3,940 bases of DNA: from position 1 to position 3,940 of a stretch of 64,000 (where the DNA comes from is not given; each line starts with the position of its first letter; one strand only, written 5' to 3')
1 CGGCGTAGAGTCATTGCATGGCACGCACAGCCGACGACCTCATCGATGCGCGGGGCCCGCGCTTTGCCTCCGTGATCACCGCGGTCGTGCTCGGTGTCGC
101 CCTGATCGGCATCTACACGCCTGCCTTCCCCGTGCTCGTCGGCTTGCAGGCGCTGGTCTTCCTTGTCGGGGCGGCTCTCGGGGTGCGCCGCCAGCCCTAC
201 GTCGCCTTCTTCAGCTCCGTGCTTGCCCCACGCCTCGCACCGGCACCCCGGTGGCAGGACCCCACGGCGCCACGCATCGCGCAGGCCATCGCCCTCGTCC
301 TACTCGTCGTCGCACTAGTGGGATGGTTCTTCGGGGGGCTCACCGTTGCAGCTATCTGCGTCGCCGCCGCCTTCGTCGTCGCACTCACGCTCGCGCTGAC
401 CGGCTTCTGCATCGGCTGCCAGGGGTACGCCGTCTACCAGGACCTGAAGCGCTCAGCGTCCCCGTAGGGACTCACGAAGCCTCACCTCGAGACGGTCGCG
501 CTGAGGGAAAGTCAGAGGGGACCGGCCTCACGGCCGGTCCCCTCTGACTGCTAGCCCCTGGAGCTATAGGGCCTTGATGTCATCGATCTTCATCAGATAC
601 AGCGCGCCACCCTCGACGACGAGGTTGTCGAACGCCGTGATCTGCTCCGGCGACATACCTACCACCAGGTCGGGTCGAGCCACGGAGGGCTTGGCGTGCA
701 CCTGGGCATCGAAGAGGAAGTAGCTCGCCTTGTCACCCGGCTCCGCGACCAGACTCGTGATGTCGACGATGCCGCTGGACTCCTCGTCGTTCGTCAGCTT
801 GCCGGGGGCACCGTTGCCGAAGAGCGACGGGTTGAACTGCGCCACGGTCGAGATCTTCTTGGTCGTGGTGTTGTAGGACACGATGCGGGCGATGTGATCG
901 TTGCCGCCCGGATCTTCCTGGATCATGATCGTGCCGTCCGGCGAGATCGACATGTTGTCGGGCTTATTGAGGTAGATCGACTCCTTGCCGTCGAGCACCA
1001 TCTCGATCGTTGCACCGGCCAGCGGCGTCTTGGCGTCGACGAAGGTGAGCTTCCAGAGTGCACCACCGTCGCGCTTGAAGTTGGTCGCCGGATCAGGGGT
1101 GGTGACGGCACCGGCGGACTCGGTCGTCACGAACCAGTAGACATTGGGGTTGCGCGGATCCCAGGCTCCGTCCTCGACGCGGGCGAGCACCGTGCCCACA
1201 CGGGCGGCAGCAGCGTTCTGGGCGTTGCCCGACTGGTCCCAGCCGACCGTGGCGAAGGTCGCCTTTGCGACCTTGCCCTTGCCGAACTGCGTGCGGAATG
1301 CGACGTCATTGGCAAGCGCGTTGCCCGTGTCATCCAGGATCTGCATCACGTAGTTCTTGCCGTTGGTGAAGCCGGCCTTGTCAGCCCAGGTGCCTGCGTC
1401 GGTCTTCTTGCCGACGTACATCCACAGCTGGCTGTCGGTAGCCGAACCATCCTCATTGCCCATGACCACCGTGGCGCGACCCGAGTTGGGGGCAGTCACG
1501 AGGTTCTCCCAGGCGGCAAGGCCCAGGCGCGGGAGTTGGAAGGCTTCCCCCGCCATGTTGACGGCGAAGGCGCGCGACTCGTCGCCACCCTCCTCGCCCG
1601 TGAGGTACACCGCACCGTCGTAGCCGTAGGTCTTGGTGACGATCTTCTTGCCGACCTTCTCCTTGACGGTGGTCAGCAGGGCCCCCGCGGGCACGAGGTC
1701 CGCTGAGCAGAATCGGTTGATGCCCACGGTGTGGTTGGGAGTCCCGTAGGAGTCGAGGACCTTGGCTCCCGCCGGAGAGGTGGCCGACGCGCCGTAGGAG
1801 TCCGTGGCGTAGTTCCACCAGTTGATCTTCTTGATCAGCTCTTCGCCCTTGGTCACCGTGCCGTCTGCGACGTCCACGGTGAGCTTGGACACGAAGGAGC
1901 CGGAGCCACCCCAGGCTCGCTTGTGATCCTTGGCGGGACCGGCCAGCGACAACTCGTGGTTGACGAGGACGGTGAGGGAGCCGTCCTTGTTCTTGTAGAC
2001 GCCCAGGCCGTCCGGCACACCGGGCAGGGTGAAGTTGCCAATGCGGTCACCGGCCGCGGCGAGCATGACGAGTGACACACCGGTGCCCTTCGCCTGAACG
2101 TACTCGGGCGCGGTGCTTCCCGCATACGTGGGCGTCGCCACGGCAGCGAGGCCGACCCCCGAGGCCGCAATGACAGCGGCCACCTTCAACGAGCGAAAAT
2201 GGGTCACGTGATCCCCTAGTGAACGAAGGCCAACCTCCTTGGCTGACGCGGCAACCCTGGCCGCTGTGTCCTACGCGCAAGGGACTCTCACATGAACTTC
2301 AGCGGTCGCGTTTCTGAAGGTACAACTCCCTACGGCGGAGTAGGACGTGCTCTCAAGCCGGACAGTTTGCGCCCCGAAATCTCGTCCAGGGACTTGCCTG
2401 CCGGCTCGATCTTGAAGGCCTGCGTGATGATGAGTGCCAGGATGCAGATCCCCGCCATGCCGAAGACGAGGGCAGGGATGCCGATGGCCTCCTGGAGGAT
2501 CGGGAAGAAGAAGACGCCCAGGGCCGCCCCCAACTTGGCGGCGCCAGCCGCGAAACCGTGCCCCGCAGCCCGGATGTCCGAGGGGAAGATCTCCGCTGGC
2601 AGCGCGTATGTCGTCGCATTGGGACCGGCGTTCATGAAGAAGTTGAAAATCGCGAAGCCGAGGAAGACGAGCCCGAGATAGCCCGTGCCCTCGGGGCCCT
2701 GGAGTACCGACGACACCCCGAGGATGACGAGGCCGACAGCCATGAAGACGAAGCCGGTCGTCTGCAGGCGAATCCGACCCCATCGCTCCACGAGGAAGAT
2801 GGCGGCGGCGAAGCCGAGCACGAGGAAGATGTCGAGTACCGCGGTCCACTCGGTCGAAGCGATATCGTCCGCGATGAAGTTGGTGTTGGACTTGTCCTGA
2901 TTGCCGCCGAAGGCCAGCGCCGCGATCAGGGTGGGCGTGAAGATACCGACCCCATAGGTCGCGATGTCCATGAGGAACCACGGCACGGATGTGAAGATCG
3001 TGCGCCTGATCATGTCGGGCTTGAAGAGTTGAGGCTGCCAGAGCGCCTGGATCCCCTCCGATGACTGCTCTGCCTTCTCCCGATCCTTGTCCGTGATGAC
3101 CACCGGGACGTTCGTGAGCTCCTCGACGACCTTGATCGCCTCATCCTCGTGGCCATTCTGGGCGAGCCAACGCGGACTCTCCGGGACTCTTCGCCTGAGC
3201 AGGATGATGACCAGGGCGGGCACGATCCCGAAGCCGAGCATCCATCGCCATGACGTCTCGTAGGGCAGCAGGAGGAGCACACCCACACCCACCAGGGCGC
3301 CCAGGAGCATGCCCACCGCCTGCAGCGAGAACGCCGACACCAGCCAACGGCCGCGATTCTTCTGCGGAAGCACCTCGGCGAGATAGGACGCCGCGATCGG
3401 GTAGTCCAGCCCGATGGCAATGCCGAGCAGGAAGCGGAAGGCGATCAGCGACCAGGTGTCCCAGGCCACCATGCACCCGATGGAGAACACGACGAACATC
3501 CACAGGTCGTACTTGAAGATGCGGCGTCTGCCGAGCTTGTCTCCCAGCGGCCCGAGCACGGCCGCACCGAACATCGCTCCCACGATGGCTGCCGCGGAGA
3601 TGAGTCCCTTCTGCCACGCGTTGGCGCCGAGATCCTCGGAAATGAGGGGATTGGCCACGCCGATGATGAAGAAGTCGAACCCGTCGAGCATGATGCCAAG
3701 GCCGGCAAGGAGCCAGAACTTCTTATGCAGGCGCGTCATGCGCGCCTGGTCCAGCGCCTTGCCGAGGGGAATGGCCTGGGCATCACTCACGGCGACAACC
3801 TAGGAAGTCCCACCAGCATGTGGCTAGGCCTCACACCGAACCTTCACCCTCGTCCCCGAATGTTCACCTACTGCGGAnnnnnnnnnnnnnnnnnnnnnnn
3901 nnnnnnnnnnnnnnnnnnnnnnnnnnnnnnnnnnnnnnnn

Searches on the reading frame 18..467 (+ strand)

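Call 12: search_protein_families(library=pfam, proteins=[window:18-467:+], max_evalue=0.00001)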
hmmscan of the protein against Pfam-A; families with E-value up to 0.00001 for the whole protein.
window:18-467:+ (149 aa): 1 family
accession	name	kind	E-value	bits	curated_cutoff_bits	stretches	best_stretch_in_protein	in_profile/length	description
PF14340.12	DUF4395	-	6.5e-26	91.6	24.5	1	9-141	1-129/130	Domain of unknown function (DUF4395)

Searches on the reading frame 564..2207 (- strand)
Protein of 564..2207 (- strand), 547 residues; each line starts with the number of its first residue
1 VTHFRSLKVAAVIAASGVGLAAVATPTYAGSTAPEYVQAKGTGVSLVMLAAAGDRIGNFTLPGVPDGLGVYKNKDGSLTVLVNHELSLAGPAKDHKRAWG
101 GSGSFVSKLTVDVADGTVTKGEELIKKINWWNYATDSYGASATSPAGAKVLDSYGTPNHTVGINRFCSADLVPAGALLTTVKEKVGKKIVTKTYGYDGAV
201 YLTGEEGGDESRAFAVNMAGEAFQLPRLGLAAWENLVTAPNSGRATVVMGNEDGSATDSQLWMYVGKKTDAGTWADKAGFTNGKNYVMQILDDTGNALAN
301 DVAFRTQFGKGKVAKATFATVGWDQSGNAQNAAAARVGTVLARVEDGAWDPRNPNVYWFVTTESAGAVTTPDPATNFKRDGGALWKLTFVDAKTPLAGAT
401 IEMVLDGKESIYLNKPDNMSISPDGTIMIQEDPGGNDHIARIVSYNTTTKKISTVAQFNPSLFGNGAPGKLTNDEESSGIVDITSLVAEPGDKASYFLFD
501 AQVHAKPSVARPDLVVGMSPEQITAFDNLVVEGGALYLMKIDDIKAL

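Call 12: search_protein_families(library=pfam, proteins=[window:564-2207:-], max_evalue=0.00001)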
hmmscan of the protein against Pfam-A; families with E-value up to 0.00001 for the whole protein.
window:564-2207:- (547 aa): 1 family
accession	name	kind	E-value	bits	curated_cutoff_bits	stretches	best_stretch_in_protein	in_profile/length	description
PF05787.19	PhoX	-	8.4e-08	32.2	24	1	224-455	230-467/515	Alkaline phosphatase PhoX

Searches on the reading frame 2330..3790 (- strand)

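Call 12: search_protein_families(library=pfam, proteins=[window:2330-3790:-], max_evalue=0.00001)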
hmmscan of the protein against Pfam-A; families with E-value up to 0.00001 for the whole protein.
window:2330-3790:- (486 aa): 2 families
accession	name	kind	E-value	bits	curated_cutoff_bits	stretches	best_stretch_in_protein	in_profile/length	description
PF00083.30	Sugar_tr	-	1.5e-66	225.6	22.3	1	29-472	5-449/452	Sugar (and other) transporter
PF07690.21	MFS_1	-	8.7e-37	127.3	33.4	2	31-327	3-246/347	Major Facilitator Superfamily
